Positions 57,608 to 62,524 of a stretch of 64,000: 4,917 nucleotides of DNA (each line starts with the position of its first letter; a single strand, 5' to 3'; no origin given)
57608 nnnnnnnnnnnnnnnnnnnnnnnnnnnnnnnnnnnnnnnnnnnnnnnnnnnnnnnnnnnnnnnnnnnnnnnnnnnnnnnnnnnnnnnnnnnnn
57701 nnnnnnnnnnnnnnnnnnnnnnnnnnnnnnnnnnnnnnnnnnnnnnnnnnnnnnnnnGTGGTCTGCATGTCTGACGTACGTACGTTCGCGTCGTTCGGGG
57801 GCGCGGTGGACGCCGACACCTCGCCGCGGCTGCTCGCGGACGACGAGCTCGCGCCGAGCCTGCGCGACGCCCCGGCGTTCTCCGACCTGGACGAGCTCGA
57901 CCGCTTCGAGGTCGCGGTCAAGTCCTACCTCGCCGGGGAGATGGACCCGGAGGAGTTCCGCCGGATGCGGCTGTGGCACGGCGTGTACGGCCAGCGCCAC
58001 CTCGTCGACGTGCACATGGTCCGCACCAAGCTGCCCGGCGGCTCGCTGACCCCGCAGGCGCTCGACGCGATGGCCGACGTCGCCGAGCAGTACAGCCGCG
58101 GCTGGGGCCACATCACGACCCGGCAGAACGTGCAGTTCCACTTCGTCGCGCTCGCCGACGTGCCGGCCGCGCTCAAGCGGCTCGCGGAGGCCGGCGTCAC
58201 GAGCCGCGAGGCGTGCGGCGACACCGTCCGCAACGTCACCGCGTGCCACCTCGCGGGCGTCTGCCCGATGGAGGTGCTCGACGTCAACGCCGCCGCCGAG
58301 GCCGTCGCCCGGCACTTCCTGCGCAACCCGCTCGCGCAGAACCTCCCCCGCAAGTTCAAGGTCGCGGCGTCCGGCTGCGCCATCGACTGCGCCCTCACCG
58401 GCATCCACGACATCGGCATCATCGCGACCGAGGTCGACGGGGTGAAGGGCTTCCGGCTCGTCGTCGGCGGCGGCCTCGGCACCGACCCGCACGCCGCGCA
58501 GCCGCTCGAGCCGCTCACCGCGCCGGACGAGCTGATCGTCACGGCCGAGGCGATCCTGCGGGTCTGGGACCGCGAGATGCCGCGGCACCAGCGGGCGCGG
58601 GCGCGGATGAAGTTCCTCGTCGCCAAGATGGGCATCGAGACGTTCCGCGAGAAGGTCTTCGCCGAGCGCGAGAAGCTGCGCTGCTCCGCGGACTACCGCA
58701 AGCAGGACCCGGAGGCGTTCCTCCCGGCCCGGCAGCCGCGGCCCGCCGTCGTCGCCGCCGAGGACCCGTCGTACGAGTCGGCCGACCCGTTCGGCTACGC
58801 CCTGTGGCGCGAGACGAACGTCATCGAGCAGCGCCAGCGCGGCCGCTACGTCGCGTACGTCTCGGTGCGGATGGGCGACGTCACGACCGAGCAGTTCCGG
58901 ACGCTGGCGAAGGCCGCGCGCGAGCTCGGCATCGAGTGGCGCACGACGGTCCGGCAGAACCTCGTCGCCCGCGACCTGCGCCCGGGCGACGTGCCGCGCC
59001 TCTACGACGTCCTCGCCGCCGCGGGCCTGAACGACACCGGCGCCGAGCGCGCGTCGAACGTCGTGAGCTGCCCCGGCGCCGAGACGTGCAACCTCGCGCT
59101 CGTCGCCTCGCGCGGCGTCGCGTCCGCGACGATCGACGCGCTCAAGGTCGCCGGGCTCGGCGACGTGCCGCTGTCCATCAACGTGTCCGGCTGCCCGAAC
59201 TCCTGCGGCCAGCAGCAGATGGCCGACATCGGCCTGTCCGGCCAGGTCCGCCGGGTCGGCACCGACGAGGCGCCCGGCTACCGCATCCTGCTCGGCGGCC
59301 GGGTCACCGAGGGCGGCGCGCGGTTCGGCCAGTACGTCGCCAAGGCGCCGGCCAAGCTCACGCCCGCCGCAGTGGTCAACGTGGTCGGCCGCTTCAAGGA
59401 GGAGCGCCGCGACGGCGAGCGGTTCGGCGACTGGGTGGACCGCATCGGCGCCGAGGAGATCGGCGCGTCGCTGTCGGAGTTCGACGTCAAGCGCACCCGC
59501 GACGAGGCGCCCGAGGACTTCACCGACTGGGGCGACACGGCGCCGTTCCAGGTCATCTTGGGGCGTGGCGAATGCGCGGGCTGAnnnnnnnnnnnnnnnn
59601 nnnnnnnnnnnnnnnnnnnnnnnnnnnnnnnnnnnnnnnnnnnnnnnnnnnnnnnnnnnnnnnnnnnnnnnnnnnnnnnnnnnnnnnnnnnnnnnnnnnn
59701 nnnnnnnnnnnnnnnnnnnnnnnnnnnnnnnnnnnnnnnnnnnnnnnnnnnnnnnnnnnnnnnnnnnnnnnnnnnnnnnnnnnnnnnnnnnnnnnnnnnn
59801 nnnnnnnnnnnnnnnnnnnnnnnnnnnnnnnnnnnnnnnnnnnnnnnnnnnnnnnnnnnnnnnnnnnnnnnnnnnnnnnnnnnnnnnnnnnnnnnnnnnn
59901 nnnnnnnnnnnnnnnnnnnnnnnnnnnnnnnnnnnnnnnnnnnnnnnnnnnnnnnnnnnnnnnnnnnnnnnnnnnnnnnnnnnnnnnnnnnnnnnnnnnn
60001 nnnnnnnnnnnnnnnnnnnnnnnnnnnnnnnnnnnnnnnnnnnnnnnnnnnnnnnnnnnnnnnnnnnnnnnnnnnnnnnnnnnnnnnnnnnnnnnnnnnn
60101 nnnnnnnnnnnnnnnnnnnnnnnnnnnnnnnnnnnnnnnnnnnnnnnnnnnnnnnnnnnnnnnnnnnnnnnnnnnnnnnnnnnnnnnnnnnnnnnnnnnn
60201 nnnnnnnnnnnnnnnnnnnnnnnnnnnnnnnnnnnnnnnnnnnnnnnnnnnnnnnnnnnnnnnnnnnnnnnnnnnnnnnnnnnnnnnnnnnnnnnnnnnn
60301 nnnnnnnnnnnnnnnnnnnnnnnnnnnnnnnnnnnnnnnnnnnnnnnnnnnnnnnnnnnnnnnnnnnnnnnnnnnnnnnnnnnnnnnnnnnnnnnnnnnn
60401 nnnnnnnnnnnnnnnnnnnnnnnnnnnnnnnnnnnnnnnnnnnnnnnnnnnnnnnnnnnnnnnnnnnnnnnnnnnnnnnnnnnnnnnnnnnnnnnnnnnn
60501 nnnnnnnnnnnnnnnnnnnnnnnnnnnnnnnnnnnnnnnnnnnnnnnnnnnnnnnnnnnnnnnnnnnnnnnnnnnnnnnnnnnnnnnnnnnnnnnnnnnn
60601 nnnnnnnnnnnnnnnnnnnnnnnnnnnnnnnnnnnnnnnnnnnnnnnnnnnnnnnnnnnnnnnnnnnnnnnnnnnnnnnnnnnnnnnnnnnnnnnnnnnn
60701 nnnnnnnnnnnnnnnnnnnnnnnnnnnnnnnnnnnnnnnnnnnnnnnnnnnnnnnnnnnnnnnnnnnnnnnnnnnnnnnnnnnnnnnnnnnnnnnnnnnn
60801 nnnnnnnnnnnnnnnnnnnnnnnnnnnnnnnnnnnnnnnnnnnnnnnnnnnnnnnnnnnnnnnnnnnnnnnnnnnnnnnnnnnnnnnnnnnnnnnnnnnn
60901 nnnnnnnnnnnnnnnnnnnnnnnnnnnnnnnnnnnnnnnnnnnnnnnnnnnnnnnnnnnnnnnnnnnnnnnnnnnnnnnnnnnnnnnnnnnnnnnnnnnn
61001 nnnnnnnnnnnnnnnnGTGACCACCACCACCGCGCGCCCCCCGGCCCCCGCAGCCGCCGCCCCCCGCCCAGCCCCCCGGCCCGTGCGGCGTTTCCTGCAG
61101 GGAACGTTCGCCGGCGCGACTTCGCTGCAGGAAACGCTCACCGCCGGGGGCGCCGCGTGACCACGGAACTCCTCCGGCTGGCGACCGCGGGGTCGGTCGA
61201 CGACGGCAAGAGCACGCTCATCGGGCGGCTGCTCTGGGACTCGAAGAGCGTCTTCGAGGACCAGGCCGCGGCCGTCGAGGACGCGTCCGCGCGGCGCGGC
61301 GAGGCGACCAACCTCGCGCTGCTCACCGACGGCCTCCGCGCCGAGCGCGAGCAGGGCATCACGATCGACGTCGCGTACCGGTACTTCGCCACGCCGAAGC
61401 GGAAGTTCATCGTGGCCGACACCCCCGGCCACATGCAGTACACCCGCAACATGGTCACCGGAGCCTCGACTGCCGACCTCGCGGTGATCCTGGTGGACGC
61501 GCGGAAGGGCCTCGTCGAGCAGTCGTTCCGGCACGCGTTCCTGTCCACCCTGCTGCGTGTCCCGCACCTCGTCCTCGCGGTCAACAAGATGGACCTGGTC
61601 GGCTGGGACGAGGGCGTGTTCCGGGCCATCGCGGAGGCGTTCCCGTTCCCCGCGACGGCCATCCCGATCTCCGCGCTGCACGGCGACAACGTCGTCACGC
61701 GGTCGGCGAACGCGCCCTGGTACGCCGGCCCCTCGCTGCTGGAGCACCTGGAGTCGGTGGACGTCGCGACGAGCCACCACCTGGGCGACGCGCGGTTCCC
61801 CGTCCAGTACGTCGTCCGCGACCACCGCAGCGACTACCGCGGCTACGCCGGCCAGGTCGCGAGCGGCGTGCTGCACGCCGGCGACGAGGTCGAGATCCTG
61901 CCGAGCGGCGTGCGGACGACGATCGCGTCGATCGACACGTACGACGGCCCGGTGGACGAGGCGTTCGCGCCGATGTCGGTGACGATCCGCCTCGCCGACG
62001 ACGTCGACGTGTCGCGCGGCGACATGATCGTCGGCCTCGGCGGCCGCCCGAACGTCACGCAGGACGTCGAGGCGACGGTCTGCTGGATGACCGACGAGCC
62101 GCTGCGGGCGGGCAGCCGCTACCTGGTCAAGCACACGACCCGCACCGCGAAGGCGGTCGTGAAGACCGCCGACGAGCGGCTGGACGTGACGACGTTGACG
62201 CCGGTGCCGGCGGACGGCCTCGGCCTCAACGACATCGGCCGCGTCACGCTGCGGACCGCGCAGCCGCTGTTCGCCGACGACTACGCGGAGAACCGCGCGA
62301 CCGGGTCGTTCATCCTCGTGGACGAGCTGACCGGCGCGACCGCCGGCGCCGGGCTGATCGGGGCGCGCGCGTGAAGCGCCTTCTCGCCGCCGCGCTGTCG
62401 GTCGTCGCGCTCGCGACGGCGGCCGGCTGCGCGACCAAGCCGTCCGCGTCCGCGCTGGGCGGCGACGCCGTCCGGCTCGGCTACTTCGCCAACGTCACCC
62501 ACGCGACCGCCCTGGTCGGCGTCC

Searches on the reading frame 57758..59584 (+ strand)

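Call 71: search_protein_families(library=pfam, proteins=[window:57758-59584:+], max_evalue=0.001)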
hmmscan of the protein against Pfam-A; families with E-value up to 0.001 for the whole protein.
window:57758-59584:+ (608 aa): 2 families
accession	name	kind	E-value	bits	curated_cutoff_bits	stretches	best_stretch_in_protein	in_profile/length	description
PF01077.27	NIR_SIR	-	2.6e-59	199.6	27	2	153-304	1-153/158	Nitrite and sulphite reductase 4Fe-4S domain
PF03460.22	NIR_SIR_ferr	-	4.5e-33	113.2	24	2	84-145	8-69/69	Nitrite/Sulfite reductase ferredoxin-like half domain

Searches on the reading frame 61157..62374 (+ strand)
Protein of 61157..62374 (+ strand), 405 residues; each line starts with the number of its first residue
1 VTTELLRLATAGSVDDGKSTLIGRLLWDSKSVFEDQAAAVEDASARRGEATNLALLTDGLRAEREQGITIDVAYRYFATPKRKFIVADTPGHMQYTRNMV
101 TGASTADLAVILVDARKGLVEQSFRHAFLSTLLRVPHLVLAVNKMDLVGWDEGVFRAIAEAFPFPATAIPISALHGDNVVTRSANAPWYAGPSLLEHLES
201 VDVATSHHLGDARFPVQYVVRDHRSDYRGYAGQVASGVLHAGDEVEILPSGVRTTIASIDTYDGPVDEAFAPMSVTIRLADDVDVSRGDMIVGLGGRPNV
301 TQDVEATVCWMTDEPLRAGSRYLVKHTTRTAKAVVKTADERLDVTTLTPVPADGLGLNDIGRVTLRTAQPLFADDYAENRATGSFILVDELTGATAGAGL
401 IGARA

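Call 71: search_protein_families(library=pfam, proteins=[window:61157-62374:+], max_evalue=0.001)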
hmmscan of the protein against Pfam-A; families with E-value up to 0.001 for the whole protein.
window:61157-62374:+ (405 aa): 4 families
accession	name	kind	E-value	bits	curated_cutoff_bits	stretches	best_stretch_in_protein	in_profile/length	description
PF00009.33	GTP_EFTU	-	5.1e-37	127.7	26.5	1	5-180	3-176/188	Elongation factor Tu GTP binding domain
PF22594.2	GTP-eEF1A_C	-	6e-23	81.6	27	1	304-401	2-100/101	GTP-eEF1A C-terminal domain-like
PF03144.31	GTP_EFTU_D2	-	1.9e-06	28.7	30.3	1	232-291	6-72/73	Elongation factor Tu domain 2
PF01926.29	MMR_HSR1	-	2.6e-06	28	21.9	1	59-123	23-93/113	50S ribosome-binding GTPase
